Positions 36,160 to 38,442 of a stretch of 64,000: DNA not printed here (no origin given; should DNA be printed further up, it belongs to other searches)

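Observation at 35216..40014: nnrS operon extended by SirB2-like, group II PLP decarboxylase and cysteine-synthase-family genes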

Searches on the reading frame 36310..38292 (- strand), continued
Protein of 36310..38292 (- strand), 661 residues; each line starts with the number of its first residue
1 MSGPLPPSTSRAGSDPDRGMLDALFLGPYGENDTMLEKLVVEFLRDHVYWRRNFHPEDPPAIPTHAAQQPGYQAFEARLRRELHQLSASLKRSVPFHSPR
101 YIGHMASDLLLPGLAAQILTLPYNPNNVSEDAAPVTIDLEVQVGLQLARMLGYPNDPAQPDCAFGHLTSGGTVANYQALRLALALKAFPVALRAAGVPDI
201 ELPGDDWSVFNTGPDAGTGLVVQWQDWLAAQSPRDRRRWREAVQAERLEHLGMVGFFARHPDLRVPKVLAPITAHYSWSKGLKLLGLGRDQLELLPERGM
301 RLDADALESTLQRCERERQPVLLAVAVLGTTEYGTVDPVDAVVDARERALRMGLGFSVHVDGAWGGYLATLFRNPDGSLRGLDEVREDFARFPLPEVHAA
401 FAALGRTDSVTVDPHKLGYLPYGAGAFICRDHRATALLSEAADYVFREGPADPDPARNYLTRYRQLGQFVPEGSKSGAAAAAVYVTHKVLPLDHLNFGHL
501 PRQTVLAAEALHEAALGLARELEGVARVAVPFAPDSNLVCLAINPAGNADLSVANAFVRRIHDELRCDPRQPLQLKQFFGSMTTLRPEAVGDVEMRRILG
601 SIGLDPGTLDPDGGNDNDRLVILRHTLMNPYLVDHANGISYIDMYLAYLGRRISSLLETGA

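Call 35: find_encoding_contigs(protein=P0138, flank=8000, max_places=1)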
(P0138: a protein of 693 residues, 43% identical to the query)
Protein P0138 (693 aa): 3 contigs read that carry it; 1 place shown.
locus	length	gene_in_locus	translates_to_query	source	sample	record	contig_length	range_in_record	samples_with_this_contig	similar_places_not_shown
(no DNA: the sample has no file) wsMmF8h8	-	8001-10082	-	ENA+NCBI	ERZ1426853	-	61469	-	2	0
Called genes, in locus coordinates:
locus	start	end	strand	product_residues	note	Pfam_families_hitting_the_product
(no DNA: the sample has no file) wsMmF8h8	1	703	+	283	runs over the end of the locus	PF01833:TIG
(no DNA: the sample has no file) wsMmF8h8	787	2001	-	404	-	PF00909:Ammonium_transp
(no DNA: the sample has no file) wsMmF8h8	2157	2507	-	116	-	PF00892:EamA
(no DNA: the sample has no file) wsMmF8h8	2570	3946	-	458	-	PF00072:Response_reg, PF00158:Sigma54_activat, PF13191:AAA_16 (weak), PF14532:Sigma54_activ_2, PF00004:AAA (weak), PF07728:AAA_5 (weak), PF25601:AAA_lid_14, PF02954:HTH_8 (weak)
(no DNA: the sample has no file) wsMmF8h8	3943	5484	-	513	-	PF00672:HAMP, PF00512:HisKA, PF02518:HATPase_c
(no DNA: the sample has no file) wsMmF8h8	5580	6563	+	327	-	PF12849:PBP_like_2, PF13531:SBP_bac_11 (faint)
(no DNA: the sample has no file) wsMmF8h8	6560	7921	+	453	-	PF07730:HisKA_3, PF13581:HATPase_c_2 (weak), PF02518:HATPase_c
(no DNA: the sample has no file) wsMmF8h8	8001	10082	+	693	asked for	PF00282:Pyridoxal_deC, PF21391:tyr_de_CO2_C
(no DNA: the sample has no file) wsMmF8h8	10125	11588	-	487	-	PF05685:Uma2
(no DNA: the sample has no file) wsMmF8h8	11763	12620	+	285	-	PF22000:DUF6929, PF21851:DUF6910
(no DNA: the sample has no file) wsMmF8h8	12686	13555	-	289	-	PF04055:Radical_SAM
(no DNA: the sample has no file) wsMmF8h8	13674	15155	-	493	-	PF02696:SelO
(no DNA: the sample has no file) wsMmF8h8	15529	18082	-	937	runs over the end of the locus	PF17795:Vault_3 (weak), PF11978:MVP_shoulder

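Call 52: find_encoding_contigs(protein=P0057, flank=7000, max_places=4)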
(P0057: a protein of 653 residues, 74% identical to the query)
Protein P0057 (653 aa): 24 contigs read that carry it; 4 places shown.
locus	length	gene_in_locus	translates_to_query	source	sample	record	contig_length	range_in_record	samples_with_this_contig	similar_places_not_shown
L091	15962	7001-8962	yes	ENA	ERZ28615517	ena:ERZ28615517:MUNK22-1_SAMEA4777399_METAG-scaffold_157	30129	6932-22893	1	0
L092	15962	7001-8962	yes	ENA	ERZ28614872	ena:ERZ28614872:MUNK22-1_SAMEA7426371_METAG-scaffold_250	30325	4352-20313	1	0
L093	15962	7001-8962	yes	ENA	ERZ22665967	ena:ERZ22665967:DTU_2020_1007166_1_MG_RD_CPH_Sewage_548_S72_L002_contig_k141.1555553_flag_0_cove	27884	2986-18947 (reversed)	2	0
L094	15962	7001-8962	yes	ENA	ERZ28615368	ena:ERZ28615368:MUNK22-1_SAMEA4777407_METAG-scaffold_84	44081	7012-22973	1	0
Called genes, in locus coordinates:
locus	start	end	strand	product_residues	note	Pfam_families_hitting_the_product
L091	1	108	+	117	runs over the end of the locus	PF00254:FKBP_C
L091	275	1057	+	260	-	PF00067:p450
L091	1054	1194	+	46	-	-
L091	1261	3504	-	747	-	PF02129:Peptidase_S15, PF08530:PepX_C (weak)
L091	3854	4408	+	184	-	PF09831:DUF2058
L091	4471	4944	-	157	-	PF07308:DUF1456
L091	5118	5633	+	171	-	-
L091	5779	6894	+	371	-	PF05230:MASE2, PF00990:GGDEF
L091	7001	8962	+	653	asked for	PF00282:Pyridoxal_deC, PF21391:tyr_de_CO2_C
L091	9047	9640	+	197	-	-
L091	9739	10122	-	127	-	PF09851:SHOCT (weak)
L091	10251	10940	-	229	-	PF09361:Phasin_2 (weak)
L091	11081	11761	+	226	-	PF13590:DUF4136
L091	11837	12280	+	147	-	-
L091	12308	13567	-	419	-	PF00375:SDF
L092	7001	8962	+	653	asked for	PF00282:Pyridoxal_deC, PF21391:tyr_de_CO2_C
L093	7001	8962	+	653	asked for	PF00282:Pyridoxal_deC, PF21391:tyr_de_CO2_C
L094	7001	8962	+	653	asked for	PF00282:Pyridoxal_deC, PF21391:tyr_de_CO2_C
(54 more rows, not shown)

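Call 58: find_encoding_contigs(protein=P0391, flank=9000, max_places=2)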
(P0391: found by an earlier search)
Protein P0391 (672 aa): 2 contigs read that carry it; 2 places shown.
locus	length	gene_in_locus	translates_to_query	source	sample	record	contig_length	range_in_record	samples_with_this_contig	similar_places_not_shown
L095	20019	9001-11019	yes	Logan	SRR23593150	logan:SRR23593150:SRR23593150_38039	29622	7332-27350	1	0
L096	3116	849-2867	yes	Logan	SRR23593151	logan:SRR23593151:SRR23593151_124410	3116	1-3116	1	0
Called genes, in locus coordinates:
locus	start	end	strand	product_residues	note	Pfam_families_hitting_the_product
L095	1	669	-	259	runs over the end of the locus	PF00590:TP_methylase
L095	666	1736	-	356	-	PF22451:NirdL-like_HTH, PF17805:AsnC_trans_reg2, PF22451:NirdL-like_HTH (weak), PF17805:AsnC_trans_reg2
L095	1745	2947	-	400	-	PF21783:YNCE (faint), PF02239:Cytochrom_D1, PF10282:Lactonase (faint), PF23414:Beta-prop_EML_2 (faint), PF25174:Beta-prop_THOC3 (faint)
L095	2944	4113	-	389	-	PF04055:Radical_SAM, PF13353:Fer4_12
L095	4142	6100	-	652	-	PF00034:Cytochrom_C, PF13442:Cytochrome_CBB3, PF02239:Cytochrom_D1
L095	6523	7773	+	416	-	PF13372:Alginate_exp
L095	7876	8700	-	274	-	PF02900:LigB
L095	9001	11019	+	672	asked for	PF00282:Pyridoxal_deC, PF21391:tyr_de_CO2_C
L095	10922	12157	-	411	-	-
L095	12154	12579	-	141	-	-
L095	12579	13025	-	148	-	-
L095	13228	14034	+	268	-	-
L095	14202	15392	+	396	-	PF22660:RS_preATP-grasp-like, PF02786:CPSase_L_D2 (weak), PF02222:ATP-grasp, PF07478:Dala_Dala_lig_C (weak), PF21244:PurT_C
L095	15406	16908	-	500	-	-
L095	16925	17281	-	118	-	-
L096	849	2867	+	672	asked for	PF00282:Pyridoxal_deC, PF21391:tyr_de_CO2_C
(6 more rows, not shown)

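Call 61: find_related_loci(query=A2, collection=metagenome_contigs, flank=8000)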
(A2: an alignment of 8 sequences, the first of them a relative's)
Query A2 (653 aa) in metagenome_contigs; peptide patterns used: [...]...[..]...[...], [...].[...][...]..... (x = any residue, [..] = any of these).
525 stretches matched a pattern; 474 encode a relative of the query (tblastn E <= 1e-3); the best 80 are kept; 80 distinct loci.
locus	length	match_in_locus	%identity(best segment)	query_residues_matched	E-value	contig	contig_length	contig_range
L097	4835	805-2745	46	7-645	0e+0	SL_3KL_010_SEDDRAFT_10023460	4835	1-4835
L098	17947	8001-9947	46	7-644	0e+0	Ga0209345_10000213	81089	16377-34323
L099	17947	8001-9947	46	7-644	0e+0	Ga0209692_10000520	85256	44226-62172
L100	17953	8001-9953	46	7-648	0e+0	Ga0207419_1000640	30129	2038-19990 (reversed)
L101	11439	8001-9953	46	7-648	0e+0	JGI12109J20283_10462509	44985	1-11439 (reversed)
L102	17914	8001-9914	49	7-635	0e+0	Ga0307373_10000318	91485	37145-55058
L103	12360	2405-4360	47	7-646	0e+0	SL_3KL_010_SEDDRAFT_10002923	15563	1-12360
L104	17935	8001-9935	46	9-642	0e+0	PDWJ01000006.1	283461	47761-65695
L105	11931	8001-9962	48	7-648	0e+0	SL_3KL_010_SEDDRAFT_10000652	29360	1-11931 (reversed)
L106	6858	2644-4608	46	7-648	0e+0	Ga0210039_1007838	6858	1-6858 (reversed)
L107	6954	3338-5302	46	7-648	0e+0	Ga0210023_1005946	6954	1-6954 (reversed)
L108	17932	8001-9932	45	7-649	0e+0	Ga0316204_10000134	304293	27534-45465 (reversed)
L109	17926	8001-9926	49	7-642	0e+0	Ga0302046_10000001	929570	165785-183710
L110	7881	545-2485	46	7-642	0e+0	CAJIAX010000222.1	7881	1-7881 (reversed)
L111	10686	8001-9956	46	7-646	0e+0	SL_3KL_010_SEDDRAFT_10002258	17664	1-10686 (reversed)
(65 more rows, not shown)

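Call 71: search_protein_families(library=ncbifam, proteins=[L074:8568-9641:+, L083:6890-7936:-, L018:7023-8051:-, L003:8037-9113:+, L037:11986-13029:+], max_evalue=1e-20)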
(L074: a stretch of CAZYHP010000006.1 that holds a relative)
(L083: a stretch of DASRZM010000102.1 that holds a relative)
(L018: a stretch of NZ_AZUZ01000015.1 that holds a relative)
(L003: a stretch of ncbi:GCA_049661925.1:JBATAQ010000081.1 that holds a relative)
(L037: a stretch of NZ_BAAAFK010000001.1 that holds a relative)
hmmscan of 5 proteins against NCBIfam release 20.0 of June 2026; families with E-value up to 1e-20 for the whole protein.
L074:8568-9641:+ (358 aa): 9 families
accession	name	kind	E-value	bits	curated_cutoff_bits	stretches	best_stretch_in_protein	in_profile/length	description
NF052478.1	CystDsulMYC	equivalog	3.3e-159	529.9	600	1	2-348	1-346/354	L-cysteine desulfhydrase Cds1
NF007989.0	PRK10717.1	equivalog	5e-41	140.9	387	1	20-338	14-328/334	cysteine synthase A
TIGR03945.1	PLP_SbnA_fam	equivalog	6.4e-35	120.7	349.95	1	32-331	20-303/304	2,3-diaminopropionate biosynthesis protein SbnA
TIGR01136.1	cysKM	subfamily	4.9e-30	104.9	344.15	1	21-322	8-293/299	cysteine synthase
TIGR01137.1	cysta_beta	equivalog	1.1e-27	96.8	510.25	1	39-337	31-320/457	cystathionine beta-synthase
TIGR01138.1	cysM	equivalog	4.4e-26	92.1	394.2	0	30-219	19-205/290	cysteine synthase B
TIGR01139.1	cysK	equivalog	6.6e-26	91.3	350.95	1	21-322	8-292/298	cysteine synthase A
NF008735.0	PRK11761.1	equivalog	1.8e-23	83.2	413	0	33-213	26-203/296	cysteine synthase CysM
NF053679.1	CysteaSynCapA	equivalog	1.4e-21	76.6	600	1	36-336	33-328/329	cysteate synthase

L083:6890-7936:- (349 aa): 9 families
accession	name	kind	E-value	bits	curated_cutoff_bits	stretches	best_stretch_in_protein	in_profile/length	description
NF052478.1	CystDsulMYC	equivalog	1.1e-160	534.8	600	1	3-349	2-353/354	L-cysteine desulfhydrase Cds1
TIGR03945.1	PLP_SbnA_fam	equivalog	1.5e-39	135.9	349.95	1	33-326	21-304/304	2,3-diaminopropionate biosynthesis protein SbnA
NF007989.0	PRK10717.1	equivalog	1.5e-38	132.7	387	1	20-336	14-332/334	cysteine synthase A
TIGR01136.1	cysKM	subfamily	3.7e-30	105.3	344.15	1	20-319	7-296/299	cysteine synthase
TIGR01137.1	cysta_beta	equivalog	8.4e-27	93.9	510.25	1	35-331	27-320/457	cystathionine beta-synthase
TIGR01138.1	cysM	equivalog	1.2e-26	94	394.2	0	31-214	20-201/290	cysteine synthase B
TIGR01139.1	cysK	equivalog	2.3e-25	89.5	350.95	1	20-319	7-295/298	cysteine synthase A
NF053679.1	CysteaSynCapA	equivalog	8.6e-24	83.9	600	1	35-330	32-328/329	cysteate synthase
NF008735.0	PRK11761.1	equivalog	1e-21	77.5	413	0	30-213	23-204/296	cysteine synthase CysM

L018:7023-8051:- (343 aa): 9 families
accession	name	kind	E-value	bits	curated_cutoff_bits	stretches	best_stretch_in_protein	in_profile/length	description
NF052478.1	CystDsulMYC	equivalog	5.1e-163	542.4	600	1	4-342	1-338/354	L-cysteine desulfhydrase Cds1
NF007989.0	PRK10717.1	equivalog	5.8e-44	150.5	387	1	22-341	14-329/334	cysteine synthase A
TIGR03945.1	PLP_SbnA_fam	equivalog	3.1e-37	128.3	349.95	1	35-333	21-303/304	2,3-diaminopropionate biosynthesis protein SbnA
TIGR01137.1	cysta_beta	equivalog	3.5e-32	111.7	510.25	1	37-338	27-319/457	cystathionine beta-synthase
TIGR01136.1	cysKM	subfamily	3.9e-32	111.8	344.15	1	23-324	8-293/299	cysteine synthase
TIGR01138.1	cysM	equivalog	2.2e-27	96.4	394.2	1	35-326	22-286/290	cysteine synthase B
TIGR01139.1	cysK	equivalog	8.8e-27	94.1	350.95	1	25-324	10-292/298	cysteine synthase A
NF008735.0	PRK11761.1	equivalog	1.6e-23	83.4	413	0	35-215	26-203/296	cysteine synthase CysM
NF053679.1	CysteaSynCapA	equivalog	1.6e-23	83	600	1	38-338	33-328/329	cysteate synthase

L003:8037-9113:+ (359 aa): 8 families
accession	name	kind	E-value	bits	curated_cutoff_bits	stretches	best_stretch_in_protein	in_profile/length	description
NF052478.1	CystDsulMYC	equivalog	1.9e-131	438.6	600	1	15-354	1-345/354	L-cysteine desulfhydrase Cds1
NF007989.0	PRK10717.1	equivalog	1.2e-39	136.4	387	1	34-345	15-328/334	cysteine synthase A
TIGR03945.1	PLP_SbnA_fam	equivalog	1.1e-33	116.6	349.95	1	45-339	20-304/304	2,3-diaminopropionate biosynthesis protein SbnA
TIGR01136.1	cysKM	subfamily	4.8e-29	101.7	344.15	1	34-330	8-294/299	cysteine synthase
TIGR01137.1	cysta_beta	equivalog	7e-28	97.5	510.25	1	48-344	27-320/457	cystathionine beta-synthase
TIGR01139.1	cysK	equivalog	3.5e-25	88.9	350.95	1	34-331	8-294/298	cysteine synthase A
TIGR01138.1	cysM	equivalog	2.5e-23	83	394.2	1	45-331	21-286/290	cysteine synthase B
NF008735.0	PRK11761.1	equivalog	8e-21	74.5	413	0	45-332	25-291/296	cysteine synthase CysM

L037:11986-13029:+ (348 aa): 8 families
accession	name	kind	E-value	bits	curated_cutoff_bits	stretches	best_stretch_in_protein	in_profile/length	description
NF052478.1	CystDsulMYC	equivalog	5.4e-137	456.8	600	1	2-347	1-351/354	L-cysteine desulfhydrase Cds1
NF007989.0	PRK10717.1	equivalog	2.4e-40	138.6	387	1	20-336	14-332/334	cysteine synthase A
TIGR03945.1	PLP_SbnA_fam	equivalog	3.7e-34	118.2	349.95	1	20-326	7-304/304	2,3-diaminopropionate biosynthesis protein SbnA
TIGR01136.1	cysKM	subfamily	3.3e-30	105.5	344.15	1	20-319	7-296/299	cysteine synthase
TIGR01139.1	cysK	equivalog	8e-27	94.2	350.95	1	20-319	7-295/298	cysteine synthase A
TIGR01137.1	cysta_beta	equivalog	9.2e-26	90.5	510.25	1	37-329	29-318/457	cystathionine beta-synthase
TIGR01138.1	cysM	equivalog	5.6e-23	81.9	394.2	1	30-319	19-287/290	cysteine synthase B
NF053679.1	CysteaSynCapA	equivalog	7e-22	77.6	600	1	31-327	29-325/329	cysteate synthase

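Call 77: search_dna_similar(query=window:36310-38292:-, collection=plasmids, mode=protein, max_evalue=1e-30, max_rows=15)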
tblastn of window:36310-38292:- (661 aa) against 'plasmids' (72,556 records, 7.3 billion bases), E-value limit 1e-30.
Records with a match: 22; places in all: 22; records where one place covers at least 80% of the query: 6.
Best place of each record, by identity: <60% 22.
By first word of the organism name: Staphylococcus 9; Aliiroseovarius 5; Tetragenococcus 2; Photobacterium 1; Rhizobium 1; Lactiplantibacillus 1; Enterococcus 1; Bacillus 1; Rhodobacteraceae 1.
By predicted mobility (MOB-suite, as given by PLSDB): non-mobilizable 14; mobilizable 7; conjugative 1.
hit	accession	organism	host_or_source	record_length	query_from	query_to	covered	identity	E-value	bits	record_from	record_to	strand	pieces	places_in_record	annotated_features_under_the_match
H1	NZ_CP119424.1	Photobacterium sp. DA100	-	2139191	21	593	87%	33.7%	3e-74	268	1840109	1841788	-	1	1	none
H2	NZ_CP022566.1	Rhizobium leguminosarum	Root nodule,Pisum sativum root-nodule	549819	7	503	75%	36.6%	2e-70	256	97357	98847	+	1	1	pyridoxal-dependent decarboxylase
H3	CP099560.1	Lactiplantibacillus pentosus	Olives,Pure culture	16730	40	658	94%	29.0%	7e-71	258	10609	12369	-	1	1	tdc: tyrosine decarboxylase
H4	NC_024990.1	Tetragenococcus halophilus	Japanese fish sauce mash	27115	40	658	94%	28.8%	8e-70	254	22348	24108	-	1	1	tdc: tyrosine decarboxylase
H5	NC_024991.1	Tetragenococcus halophilus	-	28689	40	658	94%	28.8%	8e-70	254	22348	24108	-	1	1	tdc: tyrosine decarboxylase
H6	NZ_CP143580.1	Enterococcus faecalis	Homo sapiens,bacterial isolate,sonicate ...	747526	21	634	93%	28.7%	4e-67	247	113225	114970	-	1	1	tdc: tyrosine decarboxylase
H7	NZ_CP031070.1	Bacillus sp. JAS24-2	cell culture,soil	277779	21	563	82%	30.1%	4e-69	252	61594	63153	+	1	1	tdc: tyrosine decarboxylase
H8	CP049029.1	Rhodobacteraceae bacterium SC52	Apostichopus japonicus,pure ...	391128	16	500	73%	33.6%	5e-63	234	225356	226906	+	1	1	decarboxylase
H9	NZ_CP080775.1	Aliiroseovarius crassostreae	-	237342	21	500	73%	33.9%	1e-54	210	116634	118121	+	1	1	pyridoxal-dependent decarboxylase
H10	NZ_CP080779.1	Aliiroseovarius crassostreae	-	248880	21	500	73%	33.9%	1e-54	209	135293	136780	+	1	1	pyridoxal-dependent decarboxylase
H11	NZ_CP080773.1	Aliiroseovarius crassostreae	-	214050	21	500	73%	33.7%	2e-53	206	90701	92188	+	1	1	pyridoxal-dependent decarboxylase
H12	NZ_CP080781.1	Aliiroseovarius crassostreae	-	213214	21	500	73%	33.7%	2e-53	206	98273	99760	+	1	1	pyridoxal-dependent decarboxylase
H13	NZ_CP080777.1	Aliiroseovarius crassostreae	-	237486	21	500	73%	33.5%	1e-54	210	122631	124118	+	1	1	pyridoxal-dependent decarboxylase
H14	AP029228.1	Staphylococcus epidermidis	Homo sapiens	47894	21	500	73%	31.9%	6e-73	264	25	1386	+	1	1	tdc: tyrosine decarboxylase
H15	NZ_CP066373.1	Staphylococcus epidermidis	Homo sapiens,monoisolate from skin swab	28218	21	500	73%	31.9%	8e-73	263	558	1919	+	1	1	tdc: tyrosine decarboxylase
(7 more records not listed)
